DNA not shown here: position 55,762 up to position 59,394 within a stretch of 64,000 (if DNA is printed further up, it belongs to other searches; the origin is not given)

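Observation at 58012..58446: TonB-dependent receptor with a 145-residue uncharged, repeat-built helical insert of strict 4-residue periodicity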

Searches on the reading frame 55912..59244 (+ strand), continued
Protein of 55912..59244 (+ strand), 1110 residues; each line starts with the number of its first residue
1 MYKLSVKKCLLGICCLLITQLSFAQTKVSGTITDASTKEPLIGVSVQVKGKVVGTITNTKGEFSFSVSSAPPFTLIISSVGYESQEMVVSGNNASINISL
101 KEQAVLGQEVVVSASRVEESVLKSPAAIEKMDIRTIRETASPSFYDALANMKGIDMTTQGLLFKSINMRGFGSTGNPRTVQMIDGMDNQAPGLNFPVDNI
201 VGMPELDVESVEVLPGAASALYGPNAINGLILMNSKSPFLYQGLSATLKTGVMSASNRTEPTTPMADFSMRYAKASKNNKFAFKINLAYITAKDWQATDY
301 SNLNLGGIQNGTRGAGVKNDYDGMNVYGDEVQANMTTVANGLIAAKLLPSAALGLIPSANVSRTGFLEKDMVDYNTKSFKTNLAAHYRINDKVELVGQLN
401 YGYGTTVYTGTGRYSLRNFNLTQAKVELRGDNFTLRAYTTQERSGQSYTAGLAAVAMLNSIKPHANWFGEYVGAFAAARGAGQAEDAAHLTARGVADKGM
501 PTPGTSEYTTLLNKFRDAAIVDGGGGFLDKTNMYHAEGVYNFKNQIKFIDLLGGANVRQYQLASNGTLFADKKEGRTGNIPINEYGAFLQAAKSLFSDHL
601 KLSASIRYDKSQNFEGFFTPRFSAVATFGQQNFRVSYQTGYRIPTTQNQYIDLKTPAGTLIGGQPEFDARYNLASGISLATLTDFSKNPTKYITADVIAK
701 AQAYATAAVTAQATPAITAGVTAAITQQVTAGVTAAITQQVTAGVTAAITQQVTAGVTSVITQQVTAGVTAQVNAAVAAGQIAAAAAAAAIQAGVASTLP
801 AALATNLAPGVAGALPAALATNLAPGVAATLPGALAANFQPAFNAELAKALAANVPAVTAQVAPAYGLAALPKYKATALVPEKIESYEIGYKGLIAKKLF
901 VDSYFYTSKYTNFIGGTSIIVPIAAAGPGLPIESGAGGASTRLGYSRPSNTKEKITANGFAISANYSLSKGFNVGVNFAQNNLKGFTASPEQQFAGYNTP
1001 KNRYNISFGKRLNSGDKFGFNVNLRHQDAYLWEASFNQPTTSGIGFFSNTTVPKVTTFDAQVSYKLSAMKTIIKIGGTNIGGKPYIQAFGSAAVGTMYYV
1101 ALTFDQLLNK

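Call 29: predict_structure(alignment_id=A1)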
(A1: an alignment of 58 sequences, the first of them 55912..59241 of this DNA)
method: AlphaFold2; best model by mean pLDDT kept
length: 1110 residues; sequences in the alignment: 58
mean_pLDDT: 67.0   pTM: 0.57
mean pLDDT of the five models: 67.0, 65.2, 63.5, 63.0, 59.2
residues with pLDDT >= 90: 41; 70-90: 589; 50-70: 259; < 50: 221
segments of 3 or more residues with pLDDT < 50: 19-23, 104-236, 297-329, 409-411, 1033-1050, 1089-1093, 1095-1110
pLDDT, mean of each block of 10 residues (from residue 1): 59 58 63 73 63 63 70 67 67 70 41 23 29 32 35 29 24 24 27 26 23 27 27 43 59 55 65 71 77 55 35 44 42 75 81 81 70 77 81 80 69 69 80 80 79 81 84 91 86 84 86 87 76 81 70 81 61 61 81 80 81 82 79 78 67 67 84 88 85 90 89 87 85 81 73 56 68 70 66 68 63 72 79 83 88 87 88 87 80 75 80 82 82 77 82 81 73 76 74 59 76 69 73 47 43 65 70 62 54 45 37
secondary structure, 60 per line:
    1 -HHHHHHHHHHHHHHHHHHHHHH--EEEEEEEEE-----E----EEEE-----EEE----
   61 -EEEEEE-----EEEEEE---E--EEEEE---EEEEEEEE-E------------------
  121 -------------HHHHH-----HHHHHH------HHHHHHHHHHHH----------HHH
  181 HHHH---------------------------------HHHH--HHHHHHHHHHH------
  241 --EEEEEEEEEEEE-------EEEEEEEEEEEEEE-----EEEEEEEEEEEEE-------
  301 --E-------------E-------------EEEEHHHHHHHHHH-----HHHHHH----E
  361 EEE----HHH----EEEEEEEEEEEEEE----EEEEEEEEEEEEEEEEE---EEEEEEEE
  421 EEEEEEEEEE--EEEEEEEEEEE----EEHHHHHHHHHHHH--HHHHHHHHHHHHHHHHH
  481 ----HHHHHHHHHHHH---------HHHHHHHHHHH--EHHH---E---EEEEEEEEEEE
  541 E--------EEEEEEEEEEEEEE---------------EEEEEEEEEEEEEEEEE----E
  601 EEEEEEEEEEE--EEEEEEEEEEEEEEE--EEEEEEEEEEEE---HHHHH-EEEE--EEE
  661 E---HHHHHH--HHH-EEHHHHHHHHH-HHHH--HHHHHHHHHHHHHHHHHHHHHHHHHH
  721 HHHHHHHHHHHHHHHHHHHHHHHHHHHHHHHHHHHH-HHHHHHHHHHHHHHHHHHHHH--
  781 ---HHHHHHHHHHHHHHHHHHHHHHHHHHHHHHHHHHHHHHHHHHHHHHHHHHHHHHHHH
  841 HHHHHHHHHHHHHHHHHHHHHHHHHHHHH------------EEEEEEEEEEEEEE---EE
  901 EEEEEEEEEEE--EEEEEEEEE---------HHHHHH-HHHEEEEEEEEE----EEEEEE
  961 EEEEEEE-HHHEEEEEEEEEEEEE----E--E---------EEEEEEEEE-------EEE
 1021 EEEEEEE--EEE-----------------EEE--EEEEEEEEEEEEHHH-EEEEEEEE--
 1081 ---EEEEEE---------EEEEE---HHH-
elements in order (helices of 4 or more, strands of 3 or more residues): H2-23 E26-34 E45-48 E54-56 E62-67 E73-78 E85-89 E93-100 H134-138 H144-149 H156-167 H178-184 H218-221 H224-234 E243-254 E262-275 E281-293 E331-334 H335-344 H350-355 E360-363 E375-388 E393-409 E413-430 E433-443 H450-461 H464-480 H485-496 H506-516 E530-541 E550-563 E579-595 E600-611 E614-628 E631-642 H646-650 E652-655 E658-661 H665-670 H679-687 H689-692 H695-756 H758-778 H784-869 E882-895 E899-911 E914-922 H932-937 E942-950 E955-967 E972-984 E1002-1010 E1018-1027 E1030-1032 E1050-1052 E1055-1066 E1071-1078 E1084-1089 E1099-1103

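Call 38: fold_search(model_id=the predicted structure, library=pdb)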
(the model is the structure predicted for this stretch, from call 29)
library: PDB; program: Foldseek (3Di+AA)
matches with E <= 10: 656; with E <= 0.001: 160
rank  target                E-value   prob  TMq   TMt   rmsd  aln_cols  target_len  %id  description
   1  5out                  2.4e-15  1.00  0.36  0.54  10.1       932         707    9  CRYSTAL STRUCTURE OF THE FERRIC ENTEROBACTIN RECEPTOR (PFEA) MUTANT (G324V) FROM PSEUDOMONAS AERUGINOSA (released 2018-09-05)
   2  5nc3                  1.6e-14  1.00  0.35  0.53   7.2       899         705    8  Crystal structure of the ferric enterobactin receptor (PfeA) from Pseudomonas aeruginosa in complex with the tris-catech (released 2018-03-21)
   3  9nn6_A                1.8e-14  1.00  0.34  0.57   7.8       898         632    8  E. coli Cir in Complex with the RBD of Microcin V (released 2025-09-24)
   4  5m9b                  3.3e-14  1.00  0.36  0.55   6.9       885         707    9  Crystal structure of the ferric enterobactin receptor (PfeA) from Pseudomonas aeruginosa (released 2018-02-21)
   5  5fr8_A                3.3e-14  1.00  0.35  0.53   9.7       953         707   10  Crystal structure of the siderophore receptor PirA from Acinetobacter baumannii (released 2016-05-11)
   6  1nqg                  3.6e-14  1.00  0.31  0.58   9.4       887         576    9  OUTER MEMBRANE COBALAMIN TRANSPORTER (BTUB) FROM E. COLI, WITH BOUND CALCIUM (released 2003-04-29)
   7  5mzs                  3.7e-14  1.00  0.36  0.53   7.3       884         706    9  Crystal structure of the ferric enterobactin receptor (PfeA) mutant (R480A_Q482A) from Pseudomonas aeruginosa (released 2018-02-14)
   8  5nc4                  5.8e-14  1.00  0.35  0.54   8.3       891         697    9  Crystal structure of the ferric enterobactin receptor (PfeA) in complex with protochelin from Pseudomonas aeruginosa (released 2018-03-21)
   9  2hdi_A                8.2e-14  1.00  0.33  0.59   6.3       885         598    7  Crystal structure of the Colicin I receptor Cir from E.coli in complex with receptor binding domain of Colicin Ia. (released 2007-05-08)
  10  6i2j                  8.6e-14  1.00  0.36  0.54   7.3       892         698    9  Crystal structure of the ferric enterobactin receptor mutant (Q482A) from Pseudomonas aeruginosa (PfeA) in complex with  (released 2019-01-16)
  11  2gsk_A                2.0e-13  1.00  0.32  0.57   6.9       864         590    9  Structure of the BtuB:TonB Complex (released 2006-06-13)
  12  1nqf                  2.9e-13  1.00  0.30  0.59   6.2       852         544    7  OUTER MEMBRANE COBALAMIN TRANSPORTER (BTUB) FROM E. COLI, METHIONINE SUBSTIUTION CONSTRUCT FOR SE-MET SAD PHASING (released 2003-04-29)
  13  6r1f                  4.8e-13  1.00  0.35  0.54   7.1       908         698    8  Crystal structure of the ferric enterobactin receptor mutant R480A from Pseudomonas aeruginosa (PfeA) in complex with en (released 2019-04-10)
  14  2guf                  6.0e-13  1.00  0.31  0.58   8.7       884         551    8  In meso crystal structure of the cobalamin transporter, BtuB (released 2006-12-05)
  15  1fep                  6.0e-13  1.00  0.34  0.52  11.2       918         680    9  FERRIC ENTEROBACTIN RECEPTOR (released 1999-01-13)
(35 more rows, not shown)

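Call 42: search_protein_representatives(protein=window:55912-59241:+)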
Query: 1110 residues. Proteins with E-value up to 0.001 (for the whole library): 34047; up to 1e-10: 5042; up to 1e-30: 549. The best 150 are listed.
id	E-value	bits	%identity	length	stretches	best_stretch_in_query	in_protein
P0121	0.0e+00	1366.3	62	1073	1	9-1110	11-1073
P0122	3.3e-292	988.8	54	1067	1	14-1109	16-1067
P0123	1.0e-279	947.4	51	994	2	12-741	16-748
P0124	4.2e-230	783.1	50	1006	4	19-354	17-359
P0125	4.5e-221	753.3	48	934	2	14-673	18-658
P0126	1.2e-218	745.2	49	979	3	7-685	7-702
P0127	1.5e-216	738.3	44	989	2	15-675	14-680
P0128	4.2e-212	723.6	48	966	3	16-346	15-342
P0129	9.7e-209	712.4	44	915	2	12-677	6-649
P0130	5.3e-202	690.1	46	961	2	10-673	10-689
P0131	4.5e-199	680.4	46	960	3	8-497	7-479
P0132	4.1e-198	677.3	45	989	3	26-476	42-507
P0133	1.5e-195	668.8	42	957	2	18-675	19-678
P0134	3.2e-192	657.8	43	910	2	10-675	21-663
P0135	4.7e-191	653.9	44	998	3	16-461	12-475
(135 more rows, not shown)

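Call 49: find_encoding_contigs(protein=P0103, flank=3000, max_places=2)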
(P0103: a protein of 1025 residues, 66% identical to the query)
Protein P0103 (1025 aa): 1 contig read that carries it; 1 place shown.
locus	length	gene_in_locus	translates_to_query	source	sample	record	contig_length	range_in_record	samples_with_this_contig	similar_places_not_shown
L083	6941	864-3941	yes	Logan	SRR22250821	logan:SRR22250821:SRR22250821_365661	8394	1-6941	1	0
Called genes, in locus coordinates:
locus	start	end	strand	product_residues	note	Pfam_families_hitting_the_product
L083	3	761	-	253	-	?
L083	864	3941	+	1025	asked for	PF13620:CarboxypepD_reg, PF13715:CarbopepD_reg_2, PF07715:Plug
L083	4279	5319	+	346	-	PF06580:His_kinase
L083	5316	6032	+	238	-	PF00072:Response_reg, PF04397:LytTR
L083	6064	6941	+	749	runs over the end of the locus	PF02129:Peptidase_S15, PF08530:PepX_C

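Call 50: find_encoding_contigs(protein=P0008, flank=3000, max_places=2)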
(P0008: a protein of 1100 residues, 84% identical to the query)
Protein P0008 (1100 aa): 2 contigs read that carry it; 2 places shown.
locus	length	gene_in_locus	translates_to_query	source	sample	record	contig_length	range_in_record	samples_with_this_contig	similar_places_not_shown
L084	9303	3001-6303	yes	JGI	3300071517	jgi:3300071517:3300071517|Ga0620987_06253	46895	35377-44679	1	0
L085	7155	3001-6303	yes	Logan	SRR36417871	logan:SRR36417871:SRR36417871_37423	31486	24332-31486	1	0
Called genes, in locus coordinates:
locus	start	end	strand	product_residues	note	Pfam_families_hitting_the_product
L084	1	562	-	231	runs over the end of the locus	PF01323:DSBA, PF13462:Thioredoxin_4 (faint)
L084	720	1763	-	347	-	PF00483:NTP_transferase, PF22640:ManC_GMP_beta-helix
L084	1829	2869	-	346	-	PF11288:DUF3089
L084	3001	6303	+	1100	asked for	PF13620:CarboxypepD_reg, PF13715:CarbopepD_reg_2, PF07715:Plug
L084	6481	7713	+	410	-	PF00180:Iso_dh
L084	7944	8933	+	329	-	PF01408:GFO_IDH_MocA, PF22725:GFO_IDH_MocA_C3, PF02894:GFO_IDH_MocA_C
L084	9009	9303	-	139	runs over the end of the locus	PF00334:NDK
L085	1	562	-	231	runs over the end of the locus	PF01323:DSBA, PF13462:Thioredoxin_4 (faint)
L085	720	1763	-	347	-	PF00483:NTP_transferase, PF22640:ManC_GMP_beta-helix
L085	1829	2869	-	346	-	PF11288:DUF3089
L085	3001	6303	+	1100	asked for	PF13620:CarboxypepD_reg, PF13715:CarbopepD_reg_2, PF07715:Plug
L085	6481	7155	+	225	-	?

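Call 55: predict_structure(alignment_id=A2)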
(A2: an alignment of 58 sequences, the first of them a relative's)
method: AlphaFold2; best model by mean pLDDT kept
length: 1117 residues; sequences in the alignment: 58
mean_pLDDT: 67.2   pTM: 0.58
mean pLDDT of the five models: 67.2, 66.2, 62.0, 60.0, 57.8
residues with pLDDT >= 90: 44; 70-90: 570; 50-70: 295; < 50: 208
segments of 3 or more residues with pLDDT < 50: 19-24, 50-52, 103-122, 125-138, 140-236, 298-324, 388-391, 1002-1004, 1040-1056, 1092-1099, 1115-1117
pLDDT, mean of each block of 10 residues (from residue 1): 58 59 59 71 58 55 66 65 64 68 37 25 43 42 41 35 31 37 29 25 23 27 29 44 73 72 79 74 81 60 35 39 54 65 75 78 81 82 65 70 81 81 76 82 83 80 87 88 68 77 74 78 73 63 78 81 80 80 82 81 66 66 75 89 85 88 92 89 86 82 74 57 56 64 70 64 67 67 56 53 55 66 76 80 84 89 89 90 81 82 76 81 80 88 83 79 78 74 76 62 58 75 76 69 37 47 79 75 74 43 76 53
secondary structure, 60 per line:
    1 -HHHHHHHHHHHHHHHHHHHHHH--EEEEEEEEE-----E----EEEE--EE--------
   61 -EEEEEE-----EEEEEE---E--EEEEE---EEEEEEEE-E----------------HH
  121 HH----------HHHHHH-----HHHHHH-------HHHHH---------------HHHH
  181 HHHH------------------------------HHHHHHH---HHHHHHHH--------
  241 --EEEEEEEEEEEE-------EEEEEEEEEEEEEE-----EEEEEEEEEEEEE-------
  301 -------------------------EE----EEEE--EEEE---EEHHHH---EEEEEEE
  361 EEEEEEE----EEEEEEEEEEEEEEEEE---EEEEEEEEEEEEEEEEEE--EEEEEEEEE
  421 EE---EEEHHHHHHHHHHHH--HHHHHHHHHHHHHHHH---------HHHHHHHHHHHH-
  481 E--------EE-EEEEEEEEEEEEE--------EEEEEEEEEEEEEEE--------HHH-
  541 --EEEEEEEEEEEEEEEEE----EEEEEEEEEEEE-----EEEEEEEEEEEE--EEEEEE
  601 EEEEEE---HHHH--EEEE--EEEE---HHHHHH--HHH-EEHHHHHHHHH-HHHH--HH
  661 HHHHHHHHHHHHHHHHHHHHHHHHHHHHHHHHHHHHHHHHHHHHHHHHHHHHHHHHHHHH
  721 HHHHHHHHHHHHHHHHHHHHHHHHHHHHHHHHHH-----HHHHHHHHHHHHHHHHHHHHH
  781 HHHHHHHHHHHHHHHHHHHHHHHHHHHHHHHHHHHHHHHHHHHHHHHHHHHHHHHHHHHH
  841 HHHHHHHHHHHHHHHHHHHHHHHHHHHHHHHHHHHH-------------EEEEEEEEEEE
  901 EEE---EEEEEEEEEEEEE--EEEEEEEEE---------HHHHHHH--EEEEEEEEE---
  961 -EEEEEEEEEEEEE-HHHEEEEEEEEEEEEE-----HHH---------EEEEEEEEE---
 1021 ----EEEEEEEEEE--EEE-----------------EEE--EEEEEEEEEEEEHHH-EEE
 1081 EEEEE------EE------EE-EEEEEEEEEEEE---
elements in order (helices of 4 or more, strands of 3 or more residues): H2-23 E26-34 E45-48 E62-67 E73-78 E85-89 E93-100 H119-122 H133-138 H144-149 H157-161 H177-184 H215-221 H225-232 E243-254 E262-275 E281-293 E332-335 E338-341 H347-350 E354-367 E372-388 E392-409 E412-422 E426-428 H429-440 H443-458 H468-479 E493-505 E514-528 E543-559 E564-575 E581-592 E595-606 H610-613 E616-619 E622-625 H629-634 H643-651 H653-656 H659-754 H760-876 E890-903 E907-919 E922-930 H940-946 E949-957 E962-974 E979-991 E1009-1017 E1025-1034 E1037-1039 E1057-1059 E1062-1073 E1078-1085 E1103-1114
